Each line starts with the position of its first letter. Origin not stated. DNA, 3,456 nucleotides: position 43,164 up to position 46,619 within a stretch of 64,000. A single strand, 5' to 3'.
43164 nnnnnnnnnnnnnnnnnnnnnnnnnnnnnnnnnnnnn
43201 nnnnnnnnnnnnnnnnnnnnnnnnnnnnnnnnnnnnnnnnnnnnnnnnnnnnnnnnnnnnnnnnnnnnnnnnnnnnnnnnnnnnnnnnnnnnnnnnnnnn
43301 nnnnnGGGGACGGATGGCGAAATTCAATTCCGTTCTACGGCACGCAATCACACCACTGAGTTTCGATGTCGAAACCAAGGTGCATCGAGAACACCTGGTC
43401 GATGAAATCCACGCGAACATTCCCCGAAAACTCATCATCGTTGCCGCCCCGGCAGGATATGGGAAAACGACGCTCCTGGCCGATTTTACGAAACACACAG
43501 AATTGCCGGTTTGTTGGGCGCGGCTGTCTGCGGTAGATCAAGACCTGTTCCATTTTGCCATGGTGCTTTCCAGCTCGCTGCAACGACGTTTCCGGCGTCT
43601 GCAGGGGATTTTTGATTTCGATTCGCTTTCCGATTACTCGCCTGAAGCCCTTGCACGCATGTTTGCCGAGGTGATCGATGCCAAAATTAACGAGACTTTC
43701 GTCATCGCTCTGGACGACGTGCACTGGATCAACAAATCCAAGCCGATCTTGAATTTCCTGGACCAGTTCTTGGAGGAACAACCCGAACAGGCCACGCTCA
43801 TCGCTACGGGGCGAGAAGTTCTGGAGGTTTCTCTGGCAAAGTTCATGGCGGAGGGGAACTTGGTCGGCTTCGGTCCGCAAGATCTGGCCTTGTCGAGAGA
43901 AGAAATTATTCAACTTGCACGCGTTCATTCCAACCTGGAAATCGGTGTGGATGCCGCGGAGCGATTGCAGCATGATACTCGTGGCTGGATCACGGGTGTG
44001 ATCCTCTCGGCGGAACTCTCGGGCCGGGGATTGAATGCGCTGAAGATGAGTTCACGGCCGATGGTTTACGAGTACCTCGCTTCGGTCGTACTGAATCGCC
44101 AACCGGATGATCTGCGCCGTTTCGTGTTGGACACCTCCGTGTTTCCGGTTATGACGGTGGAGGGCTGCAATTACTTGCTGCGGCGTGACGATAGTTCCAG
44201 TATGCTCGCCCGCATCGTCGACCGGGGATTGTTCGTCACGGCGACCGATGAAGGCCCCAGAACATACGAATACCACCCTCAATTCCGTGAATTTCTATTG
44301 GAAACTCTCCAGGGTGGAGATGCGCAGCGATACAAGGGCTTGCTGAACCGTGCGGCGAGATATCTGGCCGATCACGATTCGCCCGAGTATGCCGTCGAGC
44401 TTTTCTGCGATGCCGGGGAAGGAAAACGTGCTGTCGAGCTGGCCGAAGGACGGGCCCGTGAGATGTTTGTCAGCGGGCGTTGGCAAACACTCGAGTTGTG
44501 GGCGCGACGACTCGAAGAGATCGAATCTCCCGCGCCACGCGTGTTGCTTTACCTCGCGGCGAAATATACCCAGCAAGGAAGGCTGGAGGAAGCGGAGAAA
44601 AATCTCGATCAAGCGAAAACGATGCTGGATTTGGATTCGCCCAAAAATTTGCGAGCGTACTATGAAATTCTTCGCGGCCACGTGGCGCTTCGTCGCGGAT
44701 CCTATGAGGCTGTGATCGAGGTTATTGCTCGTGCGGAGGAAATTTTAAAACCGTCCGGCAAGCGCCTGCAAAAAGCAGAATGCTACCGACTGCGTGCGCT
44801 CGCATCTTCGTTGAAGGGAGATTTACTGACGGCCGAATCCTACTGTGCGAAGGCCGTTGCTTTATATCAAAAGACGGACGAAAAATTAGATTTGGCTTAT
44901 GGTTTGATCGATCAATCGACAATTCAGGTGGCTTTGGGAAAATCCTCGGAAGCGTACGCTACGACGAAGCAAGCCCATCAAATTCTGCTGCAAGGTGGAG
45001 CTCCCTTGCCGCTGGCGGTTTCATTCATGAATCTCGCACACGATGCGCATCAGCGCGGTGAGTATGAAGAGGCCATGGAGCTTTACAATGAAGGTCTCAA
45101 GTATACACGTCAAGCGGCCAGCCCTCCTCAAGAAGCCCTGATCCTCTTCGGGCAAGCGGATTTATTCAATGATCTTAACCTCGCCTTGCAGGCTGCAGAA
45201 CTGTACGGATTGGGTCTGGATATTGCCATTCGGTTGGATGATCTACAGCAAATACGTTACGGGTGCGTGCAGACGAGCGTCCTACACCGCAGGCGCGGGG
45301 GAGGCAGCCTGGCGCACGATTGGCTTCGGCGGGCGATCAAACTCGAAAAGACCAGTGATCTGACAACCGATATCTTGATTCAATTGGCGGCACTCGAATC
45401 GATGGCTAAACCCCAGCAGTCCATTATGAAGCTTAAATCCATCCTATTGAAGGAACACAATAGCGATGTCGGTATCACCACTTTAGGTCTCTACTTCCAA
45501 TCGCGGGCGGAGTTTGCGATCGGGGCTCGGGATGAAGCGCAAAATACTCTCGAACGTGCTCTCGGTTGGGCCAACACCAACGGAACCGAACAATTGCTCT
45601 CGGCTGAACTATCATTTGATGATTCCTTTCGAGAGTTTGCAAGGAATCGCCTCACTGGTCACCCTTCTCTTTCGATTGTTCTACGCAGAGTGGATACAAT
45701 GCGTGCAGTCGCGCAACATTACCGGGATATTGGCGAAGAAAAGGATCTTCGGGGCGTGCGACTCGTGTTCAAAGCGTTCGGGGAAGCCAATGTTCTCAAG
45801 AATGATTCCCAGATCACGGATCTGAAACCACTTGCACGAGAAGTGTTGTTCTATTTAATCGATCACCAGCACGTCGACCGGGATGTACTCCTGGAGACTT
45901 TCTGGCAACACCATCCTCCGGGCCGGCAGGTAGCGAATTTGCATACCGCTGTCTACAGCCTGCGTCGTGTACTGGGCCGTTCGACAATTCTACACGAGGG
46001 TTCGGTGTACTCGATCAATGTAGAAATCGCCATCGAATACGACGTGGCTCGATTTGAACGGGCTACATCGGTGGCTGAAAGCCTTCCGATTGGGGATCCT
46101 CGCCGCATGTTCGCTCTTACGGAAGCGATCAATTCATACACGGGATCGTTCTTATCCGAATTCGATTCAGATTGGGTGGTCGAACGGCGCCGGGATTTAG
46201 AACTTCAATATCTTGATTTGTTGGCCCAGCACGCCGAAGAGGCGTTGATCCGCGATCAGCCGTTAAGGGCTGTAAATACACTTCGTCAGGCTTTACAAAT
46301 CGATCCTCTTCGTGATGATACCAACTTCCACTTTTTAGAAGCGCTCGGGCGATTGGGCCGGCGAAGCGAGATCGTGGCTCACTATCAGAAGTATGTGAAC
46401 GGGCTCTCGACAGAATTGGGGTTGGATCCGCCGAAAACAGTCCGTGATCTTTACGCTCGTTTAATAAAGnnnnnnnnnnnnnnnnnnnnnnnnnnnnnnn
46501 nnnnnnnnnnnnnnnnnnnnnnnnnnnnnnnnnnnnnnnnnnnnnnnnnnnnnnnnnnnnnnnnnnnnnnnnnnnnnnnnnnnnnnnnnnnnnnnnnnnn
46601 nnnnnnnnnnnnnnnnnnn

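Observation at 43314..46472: SARP output module at the C-terminus of a MalT-like STAND NTPase, an inverted domain order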

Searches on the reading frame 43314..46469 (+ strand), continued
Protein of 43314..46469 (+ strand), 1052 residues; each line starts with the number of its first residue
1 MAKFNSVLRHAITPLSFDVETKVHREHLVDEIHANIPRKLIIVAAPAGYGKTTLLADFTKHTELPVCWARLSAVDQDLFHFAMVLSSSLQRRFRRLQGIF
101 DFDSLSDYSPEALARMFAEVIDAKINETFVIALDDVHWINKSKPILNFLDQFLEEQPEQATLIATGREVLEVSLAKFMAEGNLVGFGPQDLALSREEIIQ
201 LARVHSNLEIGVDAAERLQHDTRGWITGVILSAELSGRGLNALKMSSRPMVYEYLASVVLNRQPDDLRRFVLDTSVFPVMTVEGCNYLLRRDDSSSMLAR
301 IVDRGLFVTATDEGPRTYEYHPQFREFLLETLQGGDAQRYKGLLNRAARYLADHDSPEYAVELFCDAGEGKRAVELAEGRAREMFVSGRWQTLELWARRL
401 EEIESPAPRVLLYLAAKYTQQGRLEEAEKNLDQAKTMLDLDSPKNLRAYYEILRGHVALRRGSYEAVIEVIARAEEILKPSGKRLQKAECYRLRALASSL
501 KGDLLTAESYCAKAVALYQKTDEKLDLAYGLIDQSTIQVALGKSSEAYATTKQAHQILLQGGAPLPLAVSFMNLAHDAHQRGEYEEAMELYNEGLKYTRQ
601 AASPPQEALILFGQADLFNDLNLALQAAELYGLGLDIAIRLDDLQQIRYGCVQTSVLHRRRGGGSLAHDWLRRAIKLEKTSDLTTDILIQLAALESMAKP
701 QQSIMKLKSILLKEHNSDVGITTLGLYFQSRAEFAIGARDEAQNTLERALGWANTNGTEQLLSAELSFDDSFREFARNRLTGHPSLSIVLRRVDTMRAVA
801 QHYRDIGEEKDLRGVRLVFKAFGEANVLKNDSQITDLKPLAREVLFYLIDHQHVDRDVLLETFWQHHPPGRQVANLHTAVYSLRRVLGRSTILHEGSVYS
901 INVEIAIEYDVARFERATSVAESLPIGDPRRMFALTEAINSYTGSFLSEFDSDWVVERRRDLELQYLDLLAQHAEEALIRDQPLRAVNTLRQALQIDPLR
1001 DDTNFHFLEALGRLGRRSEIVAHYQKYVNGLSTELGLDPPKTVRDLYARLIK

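Call 52: fold_search(model_id=the predicted structure, library=pdb)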
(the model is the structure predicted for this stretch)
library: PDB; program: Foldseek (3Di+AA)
matches with E <= 10: 1519; with E <= 0.001: 173
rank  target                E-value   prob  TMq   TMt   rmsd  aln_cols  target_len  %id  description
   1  6mfv_A                3.7e-12  1.00  0.22  0.31  22.9       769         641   18  Crystal structure of the Signal Transduction ATPase with Numerous Domains (STAND) protein with a tetratricopeptide rep (released 2019-02-20)
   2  8bob_C                2.7e-10  1.00  0.15  0.36  20.0       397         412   22  Structural basis for negative regulation of the maltose system (released 2023-10-18)
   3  8dgc_A                7.9e-08  1.00  0.15  0.10  39.2      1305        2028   11  Avs3 bound to phage PhiV-1 terminase (released 2022-08-03)
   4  8fgw_D                5.4e-07  1.00  0.21  0.17  30.1      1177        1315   13  Human IFT-A complex structures provide molecular insights into ciliary transport (released 2023-02-22)
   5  9hvq_Q                9.2e-07  1.00  0.19  0.22  29.5       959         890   11  Structure of the transcribing Pol II-DSIF-PAF-SPT6-RECQL5 complex (released 2025-07-16)
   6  9rtt_Q                1.1e-06  1.00  0.17  0.19  35.3       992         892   11  Activated Elongation Complex with IWS1 and ELOF1 (released 2025-09-03)
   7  9g8r_B                2.3e-06  1.00  0.17  0.17  32.8      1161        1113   13  human SKI7-SKI238 complex in the open state (released 2024-10-16)
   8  7qdz_B                2.5e-06  1.00  0.16  0.15  30.4      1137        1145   13  80S-bound human SKI complex in the closed state (released 2022-02-09)
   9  9g8o_B                2.6e-06  1.00  0.16  0.17  33.3      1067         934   13  human 40S ribosome bound by a SKI238-exosome complex (released 2024-10-16)
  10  4a1s_A                2.9e-06  1.00  0.20  0.50  11.2       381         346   13  Crystallographic structure of the Pins:Insc complex (released 2012-03-28)
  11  8bbg_D                2.9e-06  1.00  0.25  0.22  18.4      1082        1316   12  Structure of the IFT-A complex; anterograde IFT-A train model (released 2022-12-21)
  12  4g2v_A                3.2e-06  1.00  0.21  0.57   9.4       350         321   14  Structure complex of LGN binding with FRMPD1 (released 2013-01-23)
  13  6af0_A                3.3e-06  1.00  0.16  0.18  30.7       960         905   13  Structure of Ctr9, Paf1 and Cdc73 ternary complex from Myceliophthora thermophila (released 2018-09-19)
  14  8q9t_E                3.7e-06  1.00  0.19  0.19  38.7      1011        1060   11  CryoEM structure of a S. Cerevisiae Ski238 complex bound to RNA (released 2023-11-29)
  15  4buj_F                4.1e-06  1.00  0.15  0.12  32.8      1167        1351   12  Crystal structure of the S. cerevisiae Ski2-3-8 complex (released 2013-08-28)
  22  1hz4                  1.0e-05  1.00  0.29  0.76   4.1       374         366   16  CRYSTAL STRUCTURE OF TRANSCRIPTION FACTOR MALT DOMAIN III (released 2001-11-28)
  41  8k60_J                2.2e-05  1.00  0.11  0.37  14.3       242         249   25  Cryo-EM structure of Streptomyces coelicolor transcription initiation complex with the global transcription factor Afs (released 2024-07-31)
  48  8hvr_I                2.7e-05  1.00  0.11  0.37  14.8       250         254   25  Cryo-EM structure of AfsR-dependent transcription activation complex with afsS promoter (released 2023-12-27)
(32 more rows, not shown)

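Call 72: search_protein_families(library=padloc, proteins=[window:43314-46469:+], max_evalue=0.01)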
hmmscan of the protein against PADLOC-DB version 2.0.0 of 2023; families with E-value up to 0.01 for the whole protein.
window:43314-46469:+ (1052 aa): 0 families

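Call 75: search_protein_families(library=pfam, proteins=[L076:5001-8234:+, L075:4938-8171:+, L068:5001-8114:+, L067:5001-8180:+], max_evalue=0.001)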
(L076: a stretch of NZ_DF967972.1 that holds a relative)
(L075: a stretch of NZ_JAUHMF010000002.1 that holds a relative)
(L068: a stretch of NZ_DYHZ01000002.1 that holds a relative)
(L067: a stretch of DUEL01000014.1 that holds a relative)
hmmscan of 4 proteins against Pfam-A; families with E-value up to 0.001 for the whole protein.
L076:5001-8234:+ (1078 aa): 10 families
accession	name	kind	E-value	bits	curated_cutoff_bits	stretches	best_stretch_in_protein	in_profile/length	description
PF03704.23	BTAD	-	6.9e-18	65.8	22.1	1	938-1076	2-145/146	Bacterial transcriptional activator domain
PF13424.12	TPR_12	-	3.3e-17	62.9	30.1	1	544-611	4-73/77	Tetratricopeptide repeat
PF00515.34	TPR_1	-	3.4e-13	49.2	27.8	0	585-611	3-29/34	Tetratricopeptide repeat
PF07719.23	TPR_2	-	1.6e-10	40.7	27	0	585-612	3-30/34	Tetratricopeptide repeat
PF14938.12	SNAP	-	3.2e-06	27.2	25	0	518-611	89-183/282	Soluble NSF attachment protein, SNAP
PF13181.12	TPR_8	-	3.4e-06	27.2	25.7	0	548-571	6-29/34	Tetratricopeptide repeat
PF17874.7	TPR_MalT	-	2.7e-05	24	45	1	548-696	45-194/336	MalT-like TPR region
PF13191.12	AAA_16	-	9.3e-05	23.4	32.6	0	25-145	10-147/167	AAA ATPase domain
PF13176.12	TPR_7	-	0.00016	21.9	27.9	0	586-611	2-29/36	Tetratricopeptide repeat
PF13432.12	TPR_16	-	0.00057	20.7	32.7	1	549-610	3-58/65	Tetratricopeptide repeat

L075:4938-8171:+ (1078 aa): 16 families
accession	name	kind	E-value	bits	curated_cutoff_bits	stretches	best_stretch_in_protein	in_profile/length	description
PF13424.12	TPR_12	-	1e-22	80.5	30.1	3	580-647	2-71/77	Tetratricopeptide repeat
PF03704.23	BTAD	-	1.2e-21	78.1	22.1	1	946-1076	14-145/146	Bacterial transcriptional activator domain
PF07719.23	TPR_2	-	8.4e-19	66.5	27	0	998-1024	6-32/34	Tetratricopeptide repeat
PF00515.34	TPR_1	-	5.2e-15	55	27.8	0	581-610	1-30/34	Tetratricopeptide repeat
PF17874.7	TPR_MalT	-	3.5e-12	46.7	45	2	545-727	44-228/336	MalT-like TPR region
PF13181.12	TPR_8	-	2.1e-10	40.3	25.7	1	581-613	1-33/34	Tetratricopeptide repeat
PF14559.12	TPR_19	-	9.8e-08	32.7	25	0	1004-1043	2-41/68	Tetratricopeptide repeat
PF13428.12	TPR_14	-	1.1e-07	32.2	23.5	0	996-1034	4-42/44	Tetratricopeptide repeat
PF25058.1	ARM_TT21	-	1.7e-06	28.5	27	0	543-607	59-120/155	Tetratricopeptide repeat protein 21 ARM repeat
PF13414.12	TPR_11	-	5.3e-06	26.5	26.8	0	588-610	1-23/42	TPR repeat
PF13174.12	TPR_6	-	8.6e-06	26.5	26.3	0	997-1024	4-31/33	Tetratricopeptide repeat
PF13176.12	TPR_7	-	5.6e-05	23.4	27.9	0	998-1021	4-27/36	Tetratricopeptide repeat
PF24883.2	NPHP3_N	-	0.00012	22.7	24.8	1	32-170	17-164/164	Nephrocystin 3, N-terminal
PF13191.12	AAA_16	-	0.00017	22.6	32.6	0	22-146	3-148/167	AAA ATPase domain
PF13371.12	TPR_9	-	0.00031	21.1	35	0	999-1035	35-71/73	Tetratricopeptide repeat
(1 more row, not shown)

L068:5001-8114:+ (1038 aa): 14 families
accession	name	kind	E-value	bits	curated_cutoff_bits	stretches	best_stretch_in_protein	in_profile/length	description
PF13424.12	TPR_12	-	4.5e-28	97.7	30.1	3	506-570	6-72/77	Tetratricopeptide repeat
PF07719.23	TPR_2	-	4.7e-24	82.9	27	1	464-496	2-34/34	Tetratricopeptide repeat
PF00515.34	TPR_1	-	6.5e-21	73.7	27.8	0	464-495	2-33/34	Tetratricopeptide repeat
PF03704.23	BTAD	-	3.8e-18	66.7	22.1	1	897-1035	2-144/146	Bacterial transcriptional activator domain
PF13374.12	TPR_10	-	1.9e-15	56.7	27.5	0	543-571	2-30/42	Tetratricopeptide repeat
PF17874.7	TPR_MalT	-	3.7e-13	49.9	45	1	425-537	4-114/336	MalT-like TPR region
PF13181.12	TPR_8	-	4.3e-10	39.4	25.7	0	507-534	5-32/34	Tetratricopeptide repeat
PF13432.12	TPR_16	-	9.9e-09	35.9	32.7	0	468-531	2-59/65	Tetratricopeptide repeat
PF13428.12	TPR_14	-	1.7e-07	31.7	23.5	0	955-991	3-39/44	Tetratricopeptide repeat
PF14559.12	TPR_19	-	1.9e-07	31.7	25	0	965-1001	3-39/68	Tetratricopeptide repeat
PF13174.12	TPR_6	-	3.3e-05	24.7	26.3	0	958-982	5-29/33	Tetratricopeptide repeat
PF14938.12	SNAP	-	3.4e-05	23.9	25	0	479-607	90-223/282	Soluble NSF attachment protein, SNAP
PF13401.12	AAA_22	-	0.00085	20.1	27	0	2-123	7-109/130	AAA domain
PF24885.1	TPR_NPHP3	-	0.00086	19.2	100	1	463-562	99-202/239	Nephrocystin-3 TPR domain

L067:5001-8180:+ (1060 aa): 19 families
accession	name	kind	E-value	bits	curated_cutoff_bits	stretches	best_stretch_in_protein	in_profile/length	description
PF03704.23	BTAD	-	1.3e-29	103.8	22.1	1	923-1059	2-143/146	Bacterial transcriptional activator domain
PF13424.12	TPR_12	-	2.4e-29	101.8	30.1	4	572-643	2-75/77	Tetratricopeptide repeat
PF07719.23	TPR_2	-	3.9e-22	76.9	27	1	494-521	2-29/34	Tetratricopeptide repeat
PF17874.7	TPR_MalT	-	5.8e-19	69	45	2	543-686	50-194/336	MalT-like TPR region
PF00515.34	TPR_1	-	2.8e-14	52.6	27.8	0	494-521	2-29/34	Tetratricopeptide repeat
PF13181.12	TPR_8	-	3.5e-12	45.9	25.7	0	616-643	4-31/34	Tetratricopeptide repeat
PF13374.12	TPR_10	-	5.6e-11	42.5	27.5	1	573-606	2-35/42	Tetratricopeptide repeat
PF13428.12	TPR_14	-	8.9e-11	41.8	23.5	0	1015-1042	4-31/44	Tetratricopeptide repeat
PF13432.12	TPR_16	-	9.3e-11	42.4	32.7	1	457-522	2-60/65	Tetratricopeptide repeat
PF14559.12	TPR_19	-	1.7e-10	41.5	25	1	503-562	1-54/68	Tetratricopeptide repeat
PF13176.12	TPR_7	-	9.6e-10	38.2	27.9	0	496-529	2-35/36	Tetratricopeptide repeat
PF13414.12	TPR_11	-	1.5e-08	34.6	26.8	0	1021-1037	3-19/42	TPR repeat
PF13174.12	TPR_6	-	1.2e-07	32.4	26.3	0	1017-1040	5-28/33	Tetratricopeptide repeat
PF12895.13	ANAPC3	-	9.2e-07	29.5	27.2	0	659-719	29-82/82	Anaphase-promoting complex, cyclosome, subunit 3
PF07721.20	TPR_4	-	1.8e-06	28.5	27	0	658-678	6-26/26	Tetratricopeptide repeat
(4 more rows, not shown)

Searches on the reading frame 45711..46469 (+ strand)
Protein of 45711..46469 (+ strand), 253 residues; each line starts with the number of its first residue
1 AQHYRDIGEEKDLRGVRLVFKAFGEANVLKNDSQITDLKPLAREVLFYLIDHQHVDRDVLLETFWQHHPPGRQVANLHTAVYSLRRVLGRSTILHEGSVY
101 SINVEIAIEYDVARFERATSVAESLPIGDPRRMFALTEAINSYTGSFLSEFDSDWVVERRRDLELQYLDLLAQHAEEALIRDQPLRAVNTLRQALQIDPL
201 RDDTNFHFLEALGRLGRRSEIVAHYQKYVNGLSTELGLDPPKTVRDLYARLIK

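Call 53: search_protein_representatives(protein=window:45711-46469:+)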
Query: 253 residues. Proteins with E-value up to 0.001 (for the whole library): 24818; up to 1e-10: 2375; up to 1e-30: 72. The best 150 are listed.
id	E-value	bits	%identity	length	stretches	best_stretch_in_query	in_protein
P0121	5.6e-113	392.7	70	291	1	1-252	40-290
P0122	6.1e-100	350.1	66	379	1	14-252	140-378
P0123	2.1e-99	348.3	63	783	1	2-252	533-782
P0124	5.3e-95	333.9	64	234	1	23-252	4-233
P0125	6.1e-93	327.2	63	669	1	9-252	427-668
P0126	1.1e-89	316.5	59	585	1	6-252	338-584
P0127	1.2e-82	293.5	59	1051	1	16-252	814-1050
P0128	2.8e-81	288.9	57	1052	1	13-253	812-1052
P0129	1.5e-80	286.6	57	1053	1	3-252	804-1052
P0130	4.8e-80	284.9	54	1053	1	5-252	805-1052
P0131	1.3e-79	283.5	55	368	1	14-253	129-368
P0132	2.1e-78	279.6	56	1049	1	20-252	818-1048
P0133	5.7e-78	278.1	57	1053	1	20-252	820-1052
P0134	3.7e-76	272.2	55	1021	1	20-252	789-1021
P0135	2.9e-75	269.3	54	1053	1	17-252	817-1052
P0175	3.2e-42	161.1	39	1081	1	19-253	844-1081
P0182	2.5e-38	148.3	37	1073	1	38-252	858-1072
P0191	3.5e-32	128.2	35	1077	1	18-253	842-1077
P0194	1.3e-30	123.1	34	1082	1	22-240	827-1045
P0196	1.6e-29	119.5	30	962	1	18-250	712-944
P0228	6.7e-24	101.1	33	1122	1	40-249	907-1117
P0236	1.4e-23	100.0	31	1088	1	17-242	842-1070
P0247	1.0e-22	97.2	30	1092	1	17-244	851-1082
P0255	2.3e-22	96.1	31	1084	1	15-242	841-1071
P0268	1.2e-21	93.7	28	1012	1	17-251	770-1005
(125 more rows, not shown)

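Call 54: list_cluster_members(proteins=[P0175, P0182, P0191, P0194, P0228, P0236, P0247, P0255, P0268, P0196])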
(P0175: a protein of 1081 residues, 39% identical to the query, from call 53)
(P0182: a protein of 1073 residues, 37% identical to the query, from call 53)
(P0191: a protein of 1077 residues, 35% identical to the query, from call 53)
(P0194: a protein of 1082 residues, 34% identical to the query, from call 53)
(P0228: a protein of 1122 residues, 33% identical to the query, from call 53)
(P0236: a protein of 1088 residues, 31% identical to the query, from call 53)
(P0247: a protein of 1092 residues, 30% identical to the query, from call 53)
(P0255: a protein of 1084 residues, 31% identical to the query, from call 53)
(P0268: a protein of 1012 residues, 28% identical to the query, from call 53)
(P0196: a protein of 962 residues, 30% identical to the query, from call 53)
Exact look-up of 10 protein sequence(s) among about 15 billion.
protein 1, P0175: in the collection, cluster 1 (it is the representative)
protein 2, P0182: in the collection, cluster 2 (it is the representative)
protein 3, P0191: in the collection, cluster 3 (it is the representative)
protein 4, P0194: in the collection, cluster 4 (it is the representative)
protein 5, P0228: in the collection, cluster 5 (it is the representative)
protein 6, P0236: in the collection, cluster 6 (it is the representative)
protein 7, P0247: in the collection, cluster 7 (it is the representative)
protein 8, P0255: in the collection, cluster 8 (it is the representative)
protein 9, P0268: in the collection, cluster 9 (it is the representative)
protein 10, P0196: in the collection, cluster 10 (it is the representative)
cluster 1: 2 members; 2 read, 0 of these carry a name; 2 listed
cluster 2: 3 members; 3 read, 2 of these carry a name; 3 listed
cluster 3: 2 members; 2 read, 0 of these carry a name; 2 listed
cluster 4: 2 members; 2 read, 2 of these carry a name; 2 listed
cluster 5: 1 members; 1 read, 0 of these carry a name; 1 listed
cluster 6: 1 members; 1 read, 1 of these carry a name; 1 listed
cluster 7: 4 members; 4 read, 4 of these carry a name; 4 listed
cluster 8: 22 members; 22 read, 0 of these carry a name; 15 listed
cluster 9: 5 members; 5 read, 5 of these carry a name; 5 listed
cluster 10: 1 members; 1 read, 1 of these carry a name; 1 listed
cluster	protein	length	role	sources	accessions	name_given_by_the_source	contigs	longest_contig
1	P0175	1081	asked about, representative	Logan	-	-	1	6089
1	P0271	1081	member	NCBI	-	-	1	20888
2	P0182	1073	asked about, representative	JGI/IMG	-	ATP/maltotriose-dependent transcriptional regulator MalT/DNA-binding SARP family ...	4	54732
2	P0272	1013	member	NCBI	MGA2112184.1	MAG: tetratricopeptide repeat protein [Anaerolineales bacterium]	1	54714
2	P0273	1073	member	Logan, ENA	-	-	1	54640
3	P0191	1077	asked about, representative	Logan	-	-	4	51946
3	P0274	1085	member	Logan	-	-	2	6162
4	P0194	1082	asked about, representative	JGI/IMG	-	ATP/maltotriose-dependent transcriptional regulator MalT/DNA-binding SARP family ...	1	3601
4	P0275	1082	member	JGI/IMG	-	ATP/maltotriose-dependent transcriptional regulator MalT/DNA-binding SARP family ...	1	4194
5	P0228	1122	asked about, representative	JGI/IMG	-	-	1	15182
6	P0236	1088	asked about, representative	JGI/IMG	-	LuxR family transcriptional regulator, maltose regulon positive regulatory protein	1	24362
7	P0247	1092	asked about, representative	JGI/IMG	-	LuxR family maltose regulon positive regulatory protein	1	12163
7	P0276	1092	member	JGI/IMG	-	LuxR family maltose regulon positive regulatory protein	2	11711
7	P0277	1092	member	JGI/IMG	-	LuxR family maltose regulon positive regulatory protein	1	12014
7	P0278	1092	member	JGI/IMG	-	LuxR family maltose regulon positive regulatory protein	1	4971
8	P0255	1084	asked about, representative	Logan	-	-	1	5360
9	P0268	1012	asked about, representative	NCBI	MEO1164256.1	MAG: BTAD domain-containing putative transcriptional regulator [Chloroflexota bacterium]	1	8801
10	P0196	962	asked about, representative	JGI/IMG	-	two-component SAPR family response regulator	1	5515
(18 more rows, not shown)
